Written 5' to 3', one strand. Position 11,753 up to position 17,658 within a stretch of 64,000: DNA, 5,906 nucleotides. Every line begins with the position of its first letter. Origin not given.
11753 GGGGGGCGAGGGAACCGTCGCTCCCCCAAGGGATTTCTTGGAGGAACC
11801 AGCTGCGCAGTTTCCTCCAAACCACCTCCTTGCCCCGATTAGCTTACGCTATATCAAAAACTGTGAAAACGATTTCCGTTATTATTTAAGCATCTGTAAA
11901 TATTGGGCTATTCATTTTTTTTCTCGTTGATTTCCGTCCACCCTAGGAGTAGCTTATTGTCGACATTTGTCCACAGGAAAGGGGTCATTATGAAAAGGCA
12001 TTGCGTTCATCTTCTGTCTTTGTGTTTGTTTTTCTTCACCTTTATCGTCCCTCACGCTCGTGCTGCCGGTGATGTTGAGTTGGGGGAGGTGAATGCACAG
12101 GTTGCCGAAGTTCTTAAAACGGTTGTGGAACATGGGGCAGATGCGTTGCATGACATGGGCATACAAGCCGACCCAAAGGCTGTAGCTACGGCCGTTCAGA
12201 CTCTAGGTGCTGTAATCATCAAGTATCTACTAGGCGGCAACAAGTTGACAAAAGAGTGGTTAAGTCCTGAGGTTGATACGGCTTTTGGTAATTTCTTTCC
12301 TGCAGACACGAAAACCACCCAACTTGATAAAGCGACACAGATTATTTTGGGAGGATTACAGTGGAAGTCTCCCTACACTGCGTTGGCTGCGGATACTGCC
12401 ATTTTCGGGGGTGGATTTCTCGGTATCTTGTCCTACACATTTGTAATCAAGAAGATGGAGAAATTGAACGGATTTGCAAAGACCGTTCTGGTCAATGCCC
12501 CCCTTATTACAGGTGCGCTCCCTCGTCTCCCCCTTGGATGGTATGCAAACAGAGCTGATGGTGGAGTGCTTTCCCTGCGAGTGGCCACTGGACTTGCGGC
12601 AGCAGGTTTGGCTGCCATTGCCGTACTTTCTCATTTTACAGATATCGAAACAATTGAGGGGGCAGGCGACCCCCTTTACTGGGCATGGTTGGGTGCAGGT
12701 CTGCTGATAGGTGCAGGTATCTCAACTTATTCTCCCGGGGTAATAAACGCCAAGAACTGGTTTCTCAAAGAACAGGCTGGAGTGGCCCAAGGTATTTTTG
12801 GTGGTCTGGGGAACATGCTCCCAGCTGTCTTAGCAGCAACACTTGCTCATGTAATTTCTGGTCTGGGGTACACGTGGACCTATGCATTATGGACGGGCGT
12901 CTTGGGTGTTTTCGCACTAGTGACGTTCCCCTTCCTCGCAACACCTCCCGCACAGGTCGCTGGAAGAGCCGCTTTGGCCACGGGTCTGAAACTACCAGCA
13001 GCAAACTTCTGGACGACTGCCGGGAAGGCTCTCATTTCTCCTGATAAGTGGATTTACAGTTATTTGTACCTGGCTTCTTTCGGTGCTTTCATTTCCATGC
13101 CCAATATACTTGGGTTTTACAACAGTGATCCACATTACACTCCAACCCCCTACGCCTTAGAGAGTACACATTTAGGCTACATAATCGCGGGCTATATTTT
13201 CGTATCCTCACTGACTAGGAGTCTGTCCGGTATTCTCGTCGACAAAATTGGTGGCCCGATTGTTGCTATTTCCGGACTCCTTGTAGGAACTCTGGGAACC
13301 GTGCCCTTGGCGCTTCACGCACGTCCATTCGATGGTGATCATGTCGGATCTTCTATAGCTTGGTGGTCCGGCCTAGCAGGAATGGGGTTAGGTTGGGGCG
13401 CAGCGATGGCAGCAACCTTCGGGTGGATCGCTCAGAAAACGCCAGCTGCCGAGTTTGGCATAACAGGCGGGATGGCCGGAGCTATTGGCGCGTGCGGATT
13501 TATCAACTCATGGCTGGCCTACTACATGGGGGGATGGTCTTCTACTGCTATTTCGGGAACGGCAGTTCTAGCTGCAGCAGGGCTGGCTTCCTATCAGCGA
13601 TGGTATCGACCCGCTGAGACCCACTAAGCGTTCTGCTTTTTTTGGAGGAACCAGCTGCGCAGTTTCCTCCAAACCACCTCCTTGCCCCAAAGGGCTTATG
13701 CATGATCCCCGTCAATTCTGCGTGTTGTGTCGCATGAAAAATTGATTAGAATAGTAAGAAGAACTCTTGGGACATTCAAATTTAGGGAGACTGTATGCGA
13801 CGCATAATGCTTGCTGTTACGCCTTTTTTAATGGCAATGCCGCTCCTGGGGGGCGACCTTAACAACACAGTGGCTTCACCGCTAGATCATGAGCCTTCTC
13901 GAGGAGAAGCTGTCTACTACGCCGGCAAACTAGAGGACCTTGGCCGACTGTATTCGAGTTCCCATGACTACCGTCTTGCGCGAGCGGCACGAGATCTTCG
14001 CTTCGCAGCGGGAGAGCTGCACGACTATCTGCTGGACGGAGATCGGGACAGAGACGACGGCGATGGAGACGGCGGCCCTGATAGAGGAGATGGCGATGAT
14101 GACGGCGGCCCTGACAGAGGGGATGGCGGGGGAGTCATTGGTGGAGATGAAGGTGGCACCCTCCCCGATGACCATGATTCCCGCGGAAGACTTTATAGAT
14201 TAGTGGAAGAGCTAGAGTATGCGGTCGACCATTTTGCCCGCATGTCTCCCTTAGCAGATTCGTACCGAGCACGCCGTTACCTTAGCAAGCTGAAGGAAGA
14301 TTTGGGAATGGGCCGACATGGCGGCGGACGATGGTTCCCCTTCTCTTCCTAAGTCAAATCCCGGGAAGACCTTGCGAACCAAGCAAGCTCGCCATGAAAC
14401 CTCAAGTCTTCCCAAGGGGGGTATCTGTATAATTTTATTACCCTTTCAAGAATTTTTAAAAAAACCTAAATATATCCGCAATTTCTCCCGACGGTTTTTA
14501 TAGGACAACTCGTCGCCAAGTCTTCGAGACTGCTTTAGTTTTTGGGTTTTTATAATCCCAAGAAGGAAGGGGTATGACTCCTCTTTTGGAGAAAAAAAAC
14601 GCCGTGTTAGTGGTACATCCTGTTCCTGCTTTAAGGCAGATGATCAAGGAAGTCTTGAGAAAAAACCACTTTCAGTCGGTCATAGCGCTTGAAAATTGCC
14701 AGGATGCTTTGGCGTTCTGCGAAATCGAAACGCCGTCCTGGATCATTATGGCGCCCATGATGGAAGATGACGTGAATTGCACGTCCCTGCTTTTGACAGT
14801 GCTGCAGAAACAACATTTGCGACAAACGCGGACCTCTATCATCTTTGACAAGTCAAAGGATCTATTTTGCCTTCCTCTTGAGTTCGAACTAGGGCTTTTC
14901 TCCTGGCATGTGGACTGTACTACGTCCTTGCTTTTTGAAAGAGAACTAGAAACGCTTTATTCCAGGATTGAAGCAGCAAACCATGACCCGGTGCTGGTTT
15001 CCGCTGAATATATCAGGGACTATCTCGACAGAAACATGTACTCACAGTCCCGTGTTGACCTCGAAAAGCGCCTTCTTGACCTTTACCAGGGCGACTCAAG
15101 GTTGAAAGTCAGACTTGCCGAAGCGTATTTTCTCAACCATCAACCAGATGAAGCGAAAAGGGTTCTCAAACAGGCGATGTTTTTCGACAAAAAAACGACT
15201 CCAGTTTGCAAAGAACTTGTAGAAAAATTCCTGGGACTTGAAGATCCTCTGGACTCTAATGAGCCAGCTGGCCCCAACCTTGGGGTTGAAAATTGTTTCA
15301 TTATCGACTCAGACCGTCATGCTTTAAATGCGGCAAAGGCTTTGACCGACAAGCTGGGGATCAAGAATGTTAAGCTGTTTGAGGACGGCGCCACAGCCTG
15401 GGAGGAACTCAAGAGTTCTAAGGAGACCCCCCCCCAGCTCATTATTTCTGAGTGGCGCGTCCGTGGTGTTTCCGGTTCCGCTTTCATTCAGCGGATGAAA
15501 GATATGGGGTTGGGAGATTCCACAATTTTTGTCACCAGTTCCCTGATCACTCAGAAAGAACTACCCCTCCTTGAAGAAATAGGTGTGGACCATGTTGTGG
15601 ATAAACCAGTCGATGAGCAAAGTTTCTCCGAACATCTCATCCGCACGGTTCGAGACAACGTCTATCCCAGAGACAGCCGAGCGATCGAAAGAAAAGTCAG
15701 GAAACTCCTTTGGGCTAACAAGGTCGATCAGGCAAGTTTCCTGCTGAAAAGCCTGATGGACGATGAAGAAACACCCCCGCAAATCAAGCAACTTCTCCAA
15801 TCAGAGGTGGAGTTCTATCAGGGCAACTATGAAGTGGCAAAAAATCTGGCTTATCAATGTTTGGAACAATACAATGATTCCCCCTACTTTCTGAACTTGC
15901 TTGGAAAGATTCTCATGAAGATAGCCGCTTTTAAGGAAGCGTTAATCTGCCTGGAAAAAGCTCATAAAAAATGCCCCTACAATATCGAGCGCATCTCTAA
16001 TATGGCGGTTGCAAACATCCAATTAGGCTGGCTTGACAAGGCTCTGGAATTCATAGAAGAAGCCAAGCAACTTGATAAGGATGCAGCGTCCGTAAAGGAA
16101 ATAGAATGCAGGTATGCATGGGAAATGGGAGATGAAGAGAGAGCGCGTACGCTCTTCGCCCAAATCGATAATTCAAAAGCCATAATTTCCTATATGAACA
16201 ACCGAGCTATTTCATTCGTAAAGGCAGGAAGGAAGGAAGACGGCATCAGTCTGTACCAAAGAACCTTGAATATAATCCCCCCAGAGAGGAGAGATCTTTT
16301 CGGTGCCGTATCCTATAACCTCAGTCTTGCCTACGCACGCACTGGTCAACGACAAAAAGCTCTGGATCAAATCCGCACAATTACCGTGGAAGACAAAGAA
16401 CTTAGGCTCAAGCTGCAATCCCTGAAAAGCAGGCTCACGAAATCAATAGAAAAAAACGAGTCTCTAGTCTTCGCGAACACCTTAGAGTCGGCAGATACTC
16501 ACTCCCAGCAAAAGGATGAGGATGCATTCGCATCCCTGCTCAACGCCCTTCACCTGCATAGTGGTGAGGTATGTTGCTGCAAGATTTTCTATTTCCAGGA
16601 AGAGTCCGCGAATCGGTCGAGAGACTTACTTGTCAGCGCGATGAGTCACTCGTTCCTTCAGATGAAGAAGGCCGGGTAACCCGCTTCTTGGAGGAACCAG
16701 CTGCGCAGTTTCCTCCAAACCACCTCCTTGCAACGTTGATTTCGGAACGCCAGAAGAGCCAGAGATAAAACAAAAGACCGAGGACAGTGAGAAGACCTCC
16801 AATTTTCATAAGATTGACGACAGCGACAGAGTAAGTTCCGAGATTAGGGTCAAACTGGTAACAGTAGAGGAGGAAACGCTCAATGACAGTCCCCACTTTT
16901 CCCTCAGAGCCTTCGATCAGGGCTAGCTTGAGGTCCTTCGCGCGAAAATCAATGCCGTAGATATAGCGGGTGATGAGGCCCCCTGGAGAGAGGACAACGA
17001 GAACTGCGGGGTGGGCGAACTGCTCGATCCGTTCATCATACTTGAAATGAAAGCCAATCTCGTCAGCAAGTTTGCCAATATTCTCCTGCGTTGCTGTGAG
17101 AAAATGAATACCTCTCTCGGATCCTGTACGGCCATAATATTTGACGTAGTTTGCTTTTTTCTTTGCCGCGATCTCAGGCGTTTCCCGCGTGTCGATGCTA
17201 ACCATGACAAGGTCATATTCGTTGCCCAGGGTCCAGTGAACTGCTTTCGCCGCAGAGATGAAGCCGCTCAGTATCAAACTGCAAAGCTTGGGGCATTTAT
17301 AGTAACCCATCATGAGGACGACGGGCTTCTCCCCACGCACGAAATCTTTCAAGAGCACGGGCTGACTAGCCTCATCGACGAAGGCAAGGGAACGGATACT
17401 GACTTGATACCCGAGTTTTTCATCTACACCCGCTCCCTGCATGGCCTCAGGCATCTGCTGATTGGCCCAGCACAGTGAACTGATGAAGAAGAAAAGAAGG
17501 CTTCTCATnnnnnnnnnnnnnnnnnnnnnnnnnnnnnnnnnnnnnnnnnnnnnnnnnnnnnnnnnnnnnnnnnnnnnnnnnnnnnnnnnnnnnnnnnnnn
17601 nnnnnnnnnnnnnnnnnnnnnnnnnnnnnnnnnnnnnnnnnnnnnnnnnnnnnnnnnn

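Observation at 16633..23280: Cyc2-like fused cytochrome-porin gene co-directional with a caa3-type coxBACD-sco1 operon (rus-operon-like layout)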

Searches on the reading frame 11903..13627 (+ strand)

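Call 69: search_protein_families(library=pfam, proteins=[window:11903-13627:+], max_evalue=0.001)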
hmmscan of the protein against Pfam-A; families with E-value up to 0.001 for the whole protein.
window:11903-13627:+ (574 aa): 1 family
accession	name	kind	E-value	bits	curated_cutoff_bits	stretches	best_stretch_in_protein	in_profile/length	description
PF07690.21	MFS_1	-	2.4e-12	46.9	33.4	2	259-532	85-342/347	Major Facilitator Superfamily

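Call 70: search_protein_families(library=ncbifam, proteins=[window:11903-13627:+], max_evalue=0.00001)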
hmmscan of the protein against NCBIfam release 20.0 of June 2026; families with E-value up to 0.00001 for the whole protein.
window:11903-13627:+ (574 aa): 1 family
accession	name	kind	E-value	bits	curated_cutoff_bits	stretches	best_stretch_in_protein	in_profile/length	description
TIGR00886.1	2A0108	subfamily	9.5e-20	71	311.7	1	183-532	29-367/368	NarK family nitrate/nitrite MFS transporter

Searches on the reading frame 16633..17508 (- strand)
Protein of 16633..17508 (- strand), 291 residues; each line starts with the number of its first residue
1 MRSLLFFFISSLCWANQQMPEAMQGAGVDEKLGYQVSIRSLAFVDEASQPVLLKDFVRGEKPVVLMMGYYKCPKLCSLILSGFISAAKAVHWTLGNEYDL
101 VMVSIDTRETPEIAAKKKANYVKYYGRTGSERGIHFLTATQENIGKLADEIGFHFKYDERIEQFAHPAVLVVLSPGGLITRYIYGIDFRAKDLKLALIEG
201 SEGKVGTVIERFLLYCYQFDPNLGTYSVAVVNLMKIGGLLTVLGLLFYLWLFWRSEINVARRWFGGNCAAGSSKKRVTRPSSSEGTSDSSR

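Call 3: search_protein_families(library=pfam, proteins=[window:16633-17508:-], max_evalue=0.01)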
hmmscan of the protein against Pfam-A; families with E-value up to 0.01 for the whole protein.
window:16633-17508:- (291 aa): 1 family
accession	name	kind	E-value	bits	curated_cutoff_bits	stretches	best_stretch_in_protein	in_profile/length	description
PF02630.20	SCO1-SenC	-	3.8e-06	27.4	22.8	1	43-174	6-129/134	SCO1/SenC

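Call 4: search_protein_families(library=ncbifam, proteins=[window:16633-17508:-], max_evalue=0.01)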
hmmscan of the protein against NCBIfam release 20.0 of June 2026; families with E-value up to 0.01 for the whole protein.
window:16633-17508:- (291 aa): 0 families
